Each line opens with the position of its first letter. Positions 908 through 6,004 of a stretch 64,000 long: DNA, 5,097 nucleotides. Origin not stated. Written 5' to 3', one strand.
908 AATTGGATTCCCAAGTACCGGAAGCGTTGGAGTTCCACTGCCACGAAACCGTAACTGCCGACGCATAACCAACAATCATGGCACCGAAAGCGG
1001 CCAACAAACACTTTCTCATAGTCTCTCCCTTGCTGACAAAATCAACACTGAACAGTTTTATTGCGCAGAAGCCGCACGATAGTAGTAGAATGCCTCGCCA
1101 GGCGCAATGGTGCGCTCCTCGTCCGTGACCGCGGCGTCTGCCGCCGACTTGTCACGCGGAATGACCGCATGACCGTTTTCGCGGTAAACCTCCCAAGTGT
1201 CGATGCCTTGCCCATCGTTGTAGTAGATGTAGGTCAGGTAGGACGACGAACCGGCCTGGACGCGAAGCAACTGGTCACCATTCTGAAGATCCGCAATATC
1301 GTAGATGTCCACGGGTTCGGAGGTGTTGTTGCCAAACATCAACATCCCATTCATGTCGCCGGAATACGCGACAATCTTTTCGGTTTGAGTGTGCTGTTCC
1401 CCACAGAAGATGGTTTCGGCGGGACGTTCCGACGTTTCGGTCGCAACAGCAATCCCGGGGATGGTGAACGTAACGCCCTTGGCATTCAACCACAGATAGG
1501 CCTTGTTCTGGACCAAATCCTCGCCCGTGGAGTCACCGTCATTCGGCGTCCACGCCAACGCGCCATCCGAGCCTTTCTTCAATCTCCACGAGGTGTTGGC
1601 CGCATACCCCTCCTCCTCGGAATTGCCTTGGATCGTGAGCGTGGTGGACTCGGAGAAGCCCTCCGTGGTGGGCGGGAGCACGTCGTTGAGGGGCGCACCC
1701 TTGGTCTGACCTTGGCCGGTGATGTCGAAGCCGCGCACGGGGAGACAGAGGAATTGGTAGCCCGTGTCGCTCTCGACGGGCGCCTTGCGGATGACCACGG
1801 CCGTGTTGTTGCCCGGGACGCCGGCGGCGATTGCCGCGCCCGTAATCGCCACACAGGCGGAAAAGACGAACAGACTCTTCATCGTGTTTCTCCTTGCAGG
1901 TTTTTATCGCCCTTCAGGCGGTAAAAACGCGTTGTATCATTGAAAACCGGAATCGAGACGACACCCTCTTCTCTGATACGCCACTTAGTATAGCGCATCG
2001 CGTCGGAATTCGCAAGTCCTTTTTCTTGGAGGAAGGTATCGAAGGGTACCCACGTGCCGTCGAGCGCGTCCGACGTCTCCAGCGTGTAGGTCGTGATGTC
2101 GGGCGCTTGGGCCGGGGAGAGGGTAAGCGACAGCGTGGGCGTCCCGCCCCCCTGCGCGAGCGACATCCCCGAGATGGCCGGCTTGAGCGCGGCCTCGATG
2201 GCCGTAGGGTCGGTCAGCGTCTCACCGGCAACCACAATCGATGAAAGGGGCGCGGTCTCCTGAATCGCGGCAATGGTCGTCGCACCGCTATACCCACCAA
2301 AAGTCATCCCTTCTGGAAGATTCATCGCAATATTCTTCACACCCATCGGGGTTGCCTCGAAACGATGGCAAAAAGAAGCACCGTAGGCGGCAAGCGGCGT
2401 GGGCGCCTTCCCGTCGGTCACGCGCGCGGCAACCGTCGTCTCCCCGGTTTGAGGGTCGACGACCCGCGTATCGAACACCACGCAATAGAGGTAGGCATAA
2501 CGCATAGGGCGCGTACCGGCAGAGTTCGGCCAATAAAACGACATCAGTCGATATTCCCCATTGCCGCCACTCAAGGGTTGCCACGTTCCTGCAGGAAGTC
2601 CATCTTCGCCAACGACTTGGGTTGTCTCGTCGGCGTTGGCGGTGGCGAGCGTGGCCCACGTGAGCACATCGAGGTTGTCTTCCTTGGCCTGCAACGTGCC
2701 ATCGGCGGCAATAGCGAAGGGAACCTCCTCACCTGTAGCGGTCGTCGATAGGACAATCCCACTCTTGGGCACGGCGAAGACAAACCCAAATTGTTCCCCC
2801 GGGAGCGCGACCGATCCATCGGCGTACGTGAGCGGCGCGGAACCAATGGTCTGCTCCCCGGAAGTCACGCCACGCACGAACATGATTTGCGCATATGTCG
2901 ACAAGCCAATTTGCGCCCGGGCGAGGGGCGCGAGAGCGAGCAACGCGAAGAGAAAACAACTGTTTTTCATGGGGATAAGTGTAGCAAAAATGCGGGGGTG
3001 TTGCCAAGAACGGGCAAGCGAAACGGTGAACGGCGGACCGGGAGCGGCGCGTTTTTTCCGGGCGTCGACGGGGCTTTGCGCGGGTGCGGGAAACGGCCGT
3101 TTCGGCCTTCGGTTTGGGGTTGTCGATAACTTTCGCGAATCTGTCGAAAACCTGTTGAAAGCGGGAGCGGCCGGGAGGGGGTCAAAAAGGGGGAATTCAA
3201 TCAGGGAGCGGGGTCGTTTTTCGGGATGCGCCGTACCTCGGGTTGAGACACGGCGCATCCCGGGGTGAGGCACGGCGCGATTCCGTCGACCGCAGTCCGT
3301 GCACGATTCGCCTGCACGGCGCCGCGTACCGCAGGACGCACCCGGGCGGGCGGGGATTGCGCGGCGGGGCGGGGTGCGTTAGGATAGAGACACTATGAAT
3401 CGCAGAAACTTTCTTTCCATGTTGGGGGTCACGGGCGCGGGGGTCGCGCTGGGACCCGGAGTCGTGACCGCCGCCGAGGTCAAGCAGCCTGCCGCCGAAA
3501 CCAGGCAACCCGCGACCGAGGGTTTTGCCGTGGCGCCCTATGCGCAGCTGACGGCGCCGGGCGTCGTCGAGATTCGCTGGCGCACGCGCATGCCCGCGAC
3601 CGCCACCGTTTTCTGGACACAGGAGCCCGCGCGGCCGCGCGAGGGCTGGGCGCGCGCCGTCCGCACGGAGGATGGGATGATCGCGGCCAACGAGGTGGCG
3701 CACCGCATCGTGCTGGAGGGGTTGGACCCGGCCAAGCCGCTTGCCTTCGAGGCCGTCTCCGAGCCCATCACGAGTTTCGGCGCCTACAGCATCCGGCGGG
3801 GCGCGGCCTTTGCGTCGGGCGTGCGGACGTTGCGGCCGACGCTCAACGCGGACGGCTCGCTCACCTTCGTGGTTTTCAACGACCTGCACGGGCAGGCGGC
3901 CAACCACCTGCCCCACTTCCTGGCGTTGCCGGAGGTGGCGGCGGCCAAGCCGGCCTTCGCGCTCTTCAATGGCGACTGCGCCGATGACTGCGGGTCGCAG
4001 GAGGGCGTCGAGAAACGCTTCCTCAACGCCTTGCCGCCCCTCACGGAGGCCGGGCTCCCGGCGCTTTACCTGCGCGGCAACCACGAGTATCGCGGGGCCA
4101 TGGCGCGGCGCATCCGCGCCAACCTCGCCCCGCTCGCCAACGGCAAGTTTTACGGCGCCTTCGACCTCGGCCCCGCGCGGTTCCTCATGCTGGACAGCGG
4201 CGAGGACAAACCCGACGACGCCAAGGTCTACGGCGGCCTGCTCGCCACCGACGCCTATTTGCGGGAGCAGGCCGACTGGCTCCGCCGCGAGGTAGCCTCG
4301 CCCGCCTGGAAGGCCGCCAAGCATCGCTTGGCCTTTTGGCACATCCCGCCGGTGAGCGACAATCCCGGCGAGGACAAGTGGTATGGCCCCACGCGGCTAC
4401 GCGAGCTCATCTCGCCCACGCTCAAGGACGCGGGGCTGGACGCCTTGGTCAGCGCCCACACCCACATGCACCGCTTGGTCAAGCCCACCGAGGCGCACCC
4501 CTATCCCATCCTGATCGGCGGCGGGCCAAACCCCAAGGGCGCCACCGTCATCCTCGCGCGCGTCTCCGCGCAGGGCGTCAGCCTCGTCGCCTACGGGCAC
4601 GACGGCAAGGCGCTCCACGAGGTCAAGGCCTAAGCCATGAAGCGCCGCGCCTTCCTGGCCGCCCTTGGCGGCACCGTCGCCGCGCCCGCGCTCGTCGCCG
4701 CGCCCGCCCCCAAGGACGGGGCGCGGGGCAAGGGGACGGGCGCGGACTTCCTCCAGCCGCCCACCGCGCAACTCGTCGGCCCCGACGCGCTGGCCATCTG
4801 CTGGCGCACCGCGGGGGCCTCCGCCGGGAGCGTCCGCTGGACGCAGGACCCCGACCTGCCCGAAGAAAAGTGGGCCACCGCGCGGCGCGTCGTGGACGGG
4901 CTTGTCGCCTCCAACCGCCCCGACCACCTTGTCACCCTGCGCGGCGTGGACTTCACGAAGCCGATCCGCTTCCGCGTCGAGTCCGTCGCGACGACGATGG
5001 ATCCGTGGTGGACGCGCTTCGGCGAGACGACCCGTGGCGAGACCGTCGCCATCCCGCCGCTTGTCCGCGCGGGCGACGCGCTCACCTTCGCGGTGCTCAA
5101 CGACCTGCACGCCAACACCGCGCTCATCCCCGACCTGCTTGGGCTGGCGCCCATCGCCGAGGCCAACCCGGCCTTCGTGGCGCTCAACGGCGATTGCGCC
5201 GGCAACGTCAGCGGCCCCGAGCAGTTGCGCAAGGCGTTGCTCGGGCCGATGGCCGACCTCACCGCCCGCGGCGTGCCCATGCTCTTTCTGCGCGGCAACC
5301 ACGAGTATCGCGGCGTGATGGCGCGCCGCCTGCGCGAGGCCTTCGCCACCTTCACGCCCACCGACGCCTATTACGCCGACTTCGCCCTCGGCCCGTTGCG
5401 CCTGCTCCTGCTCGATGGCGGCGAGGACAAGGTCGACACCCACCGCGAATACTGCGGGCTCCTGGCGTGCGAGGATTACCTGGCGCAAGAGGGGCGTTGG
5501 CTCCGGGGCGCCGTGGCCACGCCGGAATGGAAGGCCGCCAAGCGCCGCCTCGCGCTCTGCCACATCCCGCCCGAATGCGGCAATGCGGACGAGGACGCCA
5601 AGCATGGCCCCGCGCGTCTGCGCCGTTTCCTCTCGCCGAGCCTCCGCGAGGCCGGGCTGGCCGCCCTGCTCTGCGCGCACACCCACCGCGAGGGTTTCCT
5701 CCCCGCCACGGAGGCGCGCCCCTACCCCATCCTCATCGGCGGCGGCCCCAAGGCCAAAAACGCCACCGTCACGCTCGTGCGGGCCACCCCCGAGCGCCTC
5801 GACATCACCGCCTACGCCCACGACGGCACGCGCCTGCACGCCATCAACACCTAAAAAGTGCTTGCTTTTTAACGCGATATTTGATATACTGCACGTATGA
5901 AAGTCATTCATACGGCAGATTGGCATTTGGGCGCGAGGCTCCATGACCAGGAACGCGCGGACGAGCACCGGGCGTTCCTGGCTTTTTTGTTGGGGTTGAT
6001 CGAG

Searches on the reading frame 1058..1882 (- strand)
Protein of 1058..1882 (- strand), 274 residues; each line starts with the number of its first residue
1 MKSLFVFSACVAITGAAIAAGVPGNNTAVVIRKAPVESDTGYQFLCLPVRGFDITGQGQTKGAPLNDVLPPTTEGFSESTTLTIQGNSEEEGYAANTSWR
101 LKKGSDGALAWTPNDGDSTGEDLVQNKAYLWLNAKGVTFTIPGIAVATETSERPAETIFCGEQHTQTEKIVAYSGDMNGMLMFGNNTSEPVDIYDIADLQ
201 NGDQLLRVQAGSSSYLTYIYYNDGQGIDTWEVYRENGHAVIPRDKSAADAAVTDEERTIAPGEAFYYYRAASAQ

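Call 38: search_protein_families(library=pfam, proteins=[window:1058-1882:-], max_evalue=0.00001)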
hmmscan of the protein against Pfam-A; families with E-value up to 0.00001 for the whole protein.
window:1058-1882:- (274 aa): 0 families

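Call 44: find_encoding_contigs(protein=window:1058-1882:-, flank=10000, max_places=10)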
Protein window:1058-1882:- (274 aa): 2 contigs read that carry it; 1 place shown.
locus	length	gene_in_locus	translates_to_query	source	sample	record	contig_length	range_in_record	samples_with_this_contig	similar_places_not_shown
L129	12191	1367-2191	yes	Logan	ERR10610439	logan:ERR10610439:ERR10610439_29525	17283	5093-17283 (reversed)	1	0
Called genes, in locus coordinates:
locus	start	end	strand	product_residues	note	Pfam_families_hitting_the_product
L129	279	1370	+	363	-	-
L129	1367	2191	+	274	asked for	-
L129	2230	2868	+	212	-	-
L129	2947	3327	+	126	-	PF01022:HTH_5, PF12840:HTH_20 (weak)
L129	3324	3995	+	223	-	PF00106:adh_short, PF01370:Epimerase, PF13561:adh_short_C2 (weak)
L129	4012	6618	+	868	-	PF24996:NANM, PF00474:SSF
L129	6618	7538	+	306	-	-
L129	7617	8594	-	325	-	PF00005:ABC_tran, PF08352:oligo_HPY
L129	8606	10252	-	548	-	PF00528:BPD_transp_1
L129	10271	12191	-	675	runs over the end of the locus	PF13432:TPR_16 (weak)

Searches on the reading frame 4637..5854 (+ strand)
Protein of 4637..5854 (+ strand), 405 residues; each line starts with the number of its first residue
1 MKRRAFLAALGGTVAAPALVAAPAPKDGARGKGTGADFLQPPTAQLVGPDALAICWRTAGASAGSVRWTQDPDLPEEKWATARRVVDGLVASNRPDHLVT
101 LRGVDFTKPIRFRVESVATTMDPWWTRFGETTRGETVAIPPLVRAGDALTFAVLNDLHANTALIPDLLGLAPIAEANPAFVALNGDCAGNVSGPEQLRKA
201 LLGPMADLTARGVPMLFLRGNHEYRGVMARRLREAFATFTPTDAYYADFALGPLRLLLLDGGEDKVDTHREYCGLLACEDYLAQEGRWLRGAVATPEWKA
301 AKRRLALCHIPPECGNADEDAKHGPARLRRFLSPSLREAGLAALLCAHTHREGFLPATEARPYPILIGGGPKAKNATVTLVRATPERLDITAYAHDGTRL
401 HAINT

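Call 36: search_protein_families(library=pfam, proteins=[window:4637-5854:+], max_evalue=0.00001)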
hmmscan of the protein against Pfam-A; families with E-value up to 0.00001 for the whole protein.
window:4637-5854:+ (405 aa): 1 family
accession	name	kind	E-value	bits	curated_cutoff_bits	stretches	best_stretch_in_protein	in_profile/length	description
PF00149.33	Metallophos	-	3.1e-11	44.5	21.5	1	150-351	2-190/191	Calcineurin-like phosphoesterase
